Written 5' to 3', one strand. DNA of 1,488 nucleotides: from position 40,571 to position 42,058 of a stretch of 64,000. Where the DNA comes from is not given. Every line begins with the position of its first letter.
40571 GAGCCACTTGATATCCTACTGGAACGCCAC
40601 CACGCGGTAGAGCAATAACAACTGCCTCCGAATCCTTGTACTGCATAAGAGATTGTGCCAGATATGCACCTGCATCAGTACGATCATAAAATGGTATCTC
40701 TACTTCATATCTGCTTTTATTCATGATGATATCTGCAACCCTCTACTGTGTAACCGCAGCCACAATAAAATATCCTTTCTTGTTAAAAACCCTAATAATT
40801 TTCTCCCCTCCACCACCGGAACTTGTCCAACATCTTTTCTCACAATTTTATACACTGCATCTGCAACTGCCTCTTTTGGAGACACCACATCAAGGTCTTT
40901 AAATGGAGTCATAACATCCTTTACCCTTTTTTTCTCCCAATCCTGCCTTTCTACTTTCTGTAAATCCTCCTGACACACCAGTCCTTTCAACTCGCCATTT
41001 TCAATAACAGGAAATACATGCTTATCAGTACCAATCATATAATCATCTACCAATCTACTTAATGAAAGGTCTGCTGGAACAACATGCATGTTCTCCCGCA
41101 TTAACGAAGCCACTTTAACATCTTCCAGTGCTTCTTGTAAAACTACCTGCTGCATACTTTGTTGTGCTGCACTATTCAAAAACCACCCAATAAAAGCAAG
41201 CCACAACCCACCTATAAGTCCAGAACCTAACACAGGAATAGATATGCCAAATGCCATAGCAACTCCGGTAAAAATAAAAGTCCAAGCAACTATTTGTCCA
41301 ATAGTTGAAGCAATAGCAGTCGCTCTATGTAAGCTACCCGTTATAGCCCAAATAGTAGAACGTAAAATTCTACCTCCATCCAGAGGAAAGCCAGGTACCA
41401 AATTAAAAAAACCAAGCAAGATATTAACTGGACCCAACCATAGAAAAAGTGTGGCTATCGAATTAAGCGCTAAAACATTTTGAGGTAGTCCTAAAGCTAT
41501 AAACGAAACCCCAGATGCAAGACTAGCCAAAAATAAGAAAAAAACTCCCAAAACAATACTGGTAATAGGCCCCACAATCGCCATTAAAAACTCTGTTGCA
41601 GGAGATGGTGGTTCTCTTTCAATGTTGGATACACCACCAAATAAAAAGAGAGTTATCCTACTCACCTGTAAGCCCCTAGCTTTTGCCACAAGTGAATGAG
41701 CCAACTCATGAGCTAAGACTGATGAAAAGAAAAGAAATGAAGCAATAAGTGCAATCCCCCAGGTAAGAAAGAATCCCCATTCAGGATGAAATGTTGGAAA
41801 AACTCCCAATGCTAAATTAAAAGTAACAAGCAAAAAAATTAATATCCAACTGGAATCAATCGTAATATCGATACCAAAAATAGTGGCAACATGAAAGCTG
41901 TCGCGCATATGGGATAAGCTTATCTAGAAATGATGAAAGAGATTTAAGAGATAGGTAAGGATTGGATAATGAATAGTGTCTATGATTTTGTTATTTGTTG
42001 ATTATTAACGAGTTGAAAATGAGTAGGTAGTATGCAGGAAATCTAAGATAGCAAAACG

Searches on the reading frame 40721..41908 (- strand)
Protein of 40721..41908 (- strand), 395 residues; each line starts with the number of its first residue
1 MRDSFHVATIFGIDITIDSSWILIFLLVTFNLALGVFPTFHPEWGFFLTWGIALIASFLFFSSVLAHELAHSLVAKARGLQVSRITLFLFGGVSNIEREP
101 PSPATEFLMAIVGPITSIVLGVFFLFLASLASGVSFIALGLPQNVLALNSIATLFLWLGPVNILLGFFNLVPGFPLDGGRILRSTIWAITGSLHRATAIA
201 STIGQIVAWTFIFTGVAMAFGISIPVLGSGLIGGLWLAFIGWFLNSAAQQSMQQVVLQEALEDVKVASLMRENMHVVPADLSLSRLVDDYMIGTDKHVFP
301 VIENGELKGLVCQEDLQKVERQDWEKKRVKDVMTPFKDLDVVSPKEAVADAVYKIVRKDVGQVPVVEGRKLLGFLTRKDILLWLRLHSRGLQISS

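Call 73: search_protein_families(library=pfam, proteins=[window:40721-41908:-], max_evalue=0.00001)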
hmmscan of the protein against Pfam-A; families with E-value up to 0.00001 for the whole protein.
window:40721-41908:- (395 aa): 3 families
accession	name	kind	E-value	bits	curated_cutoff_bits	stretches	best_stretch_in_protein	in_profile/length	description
PF02163.28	Peptidase_M50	-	1.1e-22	80.9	27.2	1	57-208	3-218/221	Peptidase family M50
PF00571.33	CBS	-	7.2e-17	61.9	24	1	329-384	1-55/57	CBS domain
PF13398.12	Peptidase_M50B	-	3.6e-06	27.2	26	1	63-155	24-116/201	Peptidase M50B-like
